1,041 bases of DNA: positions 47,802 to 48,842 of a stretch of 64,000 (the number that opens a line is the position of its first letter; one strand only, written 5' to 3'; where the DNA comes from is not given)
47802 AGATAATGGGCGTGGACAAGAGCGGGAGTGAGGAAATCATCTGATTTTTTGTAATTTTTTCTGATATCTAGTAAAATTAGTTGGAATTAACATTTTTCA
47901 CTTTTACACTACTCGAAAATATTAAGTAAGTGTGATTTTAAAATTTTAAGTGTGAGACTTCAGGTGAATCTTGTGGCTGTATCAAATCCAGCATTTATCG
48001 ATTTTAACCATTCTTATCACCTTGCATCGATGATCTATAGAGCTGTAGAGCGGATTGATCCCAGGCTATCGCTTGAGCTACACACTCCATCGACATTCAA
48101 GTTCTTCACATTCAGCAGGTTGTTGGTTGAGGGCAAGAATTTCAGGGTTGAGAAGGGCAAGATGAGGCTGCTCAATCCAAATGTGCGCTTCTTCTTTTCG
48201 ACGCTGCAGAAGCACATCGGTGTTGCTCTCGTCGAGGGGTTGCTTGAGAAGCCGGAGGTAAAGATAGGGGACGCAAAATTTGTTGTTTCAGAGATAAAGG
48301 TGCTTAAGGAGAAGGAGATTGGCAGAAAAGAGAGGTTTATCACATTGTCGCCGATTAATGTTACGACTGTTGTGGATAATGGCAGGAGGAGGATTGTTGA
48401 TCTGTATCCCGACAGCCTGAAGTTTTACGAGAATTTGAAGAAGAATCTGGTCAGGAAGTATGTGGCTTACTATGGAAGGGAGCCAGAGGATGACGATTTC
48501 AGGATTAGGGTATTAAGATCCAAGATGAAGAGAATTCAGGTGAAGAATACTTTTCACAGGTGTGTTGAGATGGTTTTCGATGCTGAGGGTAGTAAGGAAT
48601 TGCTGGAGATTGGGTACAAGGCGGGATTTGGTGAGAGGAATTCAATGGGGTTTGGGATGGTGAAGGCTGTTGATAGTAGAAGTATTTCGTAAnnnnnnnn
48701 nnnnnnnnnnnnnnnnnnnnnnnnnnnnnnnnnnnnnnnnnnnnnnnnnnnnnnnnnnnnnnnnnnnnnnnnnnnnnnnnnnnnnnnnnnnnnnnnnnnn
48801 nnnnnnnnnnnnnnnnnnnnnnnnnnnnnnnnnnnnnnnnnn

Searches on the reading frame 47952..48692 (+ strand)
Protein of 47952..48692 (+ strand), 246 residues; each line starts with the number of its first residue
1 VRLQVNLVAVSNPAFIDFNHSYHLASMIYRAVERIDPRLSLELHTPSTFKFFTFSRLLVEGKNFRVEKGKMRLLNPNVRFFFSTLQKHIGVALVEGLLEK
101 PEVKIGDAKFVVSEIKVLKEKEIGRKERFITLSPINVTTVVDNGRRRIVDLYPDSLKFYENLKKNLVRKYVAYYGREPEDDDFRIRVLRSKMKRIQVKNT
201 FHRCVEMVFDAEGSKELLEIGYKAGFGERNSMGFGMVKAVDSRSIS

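Call 5: search_protein_families(library=pfam, proteins=[window:47952-48692:+], max_evalue=1)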
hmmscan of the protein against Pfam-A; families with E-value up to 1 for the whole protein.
window:47952-48692:+ (246 aa): 4 families
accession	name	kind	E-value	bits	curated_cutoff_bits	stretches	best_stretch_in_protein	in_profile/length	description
PF01881.21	Cas_Cas6_C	-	2.2e-35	122.6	23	1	119-238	2-124/125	CRISPR associated protein Cas6, C-terminal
PF21350.2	Cas6_I-A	-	1.4e-33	115.6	27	1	16-116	2-101/101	CRISPR-associated protein Cas6, N-terminal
PF19308.4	CRISPR_Cas6_N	-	0.0075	16.9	23.9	1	5-63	7-64/147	CRISPR Cas6 N-terminal domain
PF10040.14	CRISPR_Cas6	-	0.028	15.6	25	1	161-237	23-89/89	CRISPR-associated endoribonuclease Cas6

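Call 6: search_protein_families(library=ncbifam, proteins=[window:47952-48692:+], max_evalue=1)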
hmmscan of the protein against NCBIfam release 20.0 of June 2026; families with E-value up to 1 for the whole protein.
window:47952-48692:+ (246 aa): 1 family
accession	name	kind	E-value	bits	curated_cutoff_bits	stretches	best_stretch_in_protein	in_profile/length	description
TIGR01877.1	cas_cas6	equivalog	1.3e-48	166.1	58.65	1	42-238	1-200/200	CRISPR-associated endoribonuclease Cas6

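Call 7: search_protein_families(library=padloc, proteins=[window:47952-48692:+], max_evalue=1)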
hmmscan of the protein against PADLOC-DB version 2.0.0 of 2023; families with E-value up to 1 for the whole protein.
window:47952-48692:+ (246 aa): 23 families
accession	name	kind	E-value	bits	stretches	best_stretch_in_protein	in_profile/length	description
PDLC01372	Cas6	-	8.2e-86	285.9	1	1-238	1-234/235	"CAS-I,CAS-II,CAS-III,CAS-IV,CAS-V,CAS-VI; crRNAmaturation"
PDLC01451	Cas6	-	4.7e-70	234.3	1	1-240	1-218/219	"CAS-I,CAS-II,CAS-III,CAS-IV,CAS-V,CAS-VI; crRNAmaturation"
PDLC01718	typeIV_Cas6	-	1.2e-68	229.7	1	1-241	1-241/262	Cas6_7_IV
PDLC01782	Cas6b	-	1.2e-61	206.7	1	1-240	1-234/235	-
PDLC00956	Cas6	-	3.4e-49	166.1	1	42-238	1-200/200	CRISPR-associated endoribonuclease Cas6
PDLC01609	Cas6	-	4e-39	132.5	1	96-238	1-136/137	"CAS-I,CAS-II,CAS-III,CAS-IV,CAS-V,CAS-VI; crRNAmaturation"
PDLC01265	Cas6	-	3.9e-38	130.1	1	49-238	1-179/179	"CAS-I,CAS-II,CAS-III,CAS-IV,CAS-V,CAS-VI; crRNAmaturation"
PDLC01783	Cas6b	-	3.9e-28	96.8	1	1-239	1-224/225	-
PDLC02098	Cas6_IIIa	-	4e-20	71.1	1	1-238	1-198/200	-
PDLC02103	Cas6b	-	9.2e-16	56.4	1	1-240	1-239/240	-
PDLC01789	Cas6b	-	1.9e-14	52.3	1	1-238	1-238/240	-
PDLC01791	Cas6b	-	8.3e-12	43.4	1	1-240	1-232/233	-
PDLC01786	Cas6b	-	1.4e-11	42.6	1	26-237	25-227/228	-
PDLC02101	Cas6b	-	2.8e-11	41.7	1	1-237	1-217/218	-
PDLC01784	Cas6b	-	9.1e-10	36.5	1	41-239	40-227/230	-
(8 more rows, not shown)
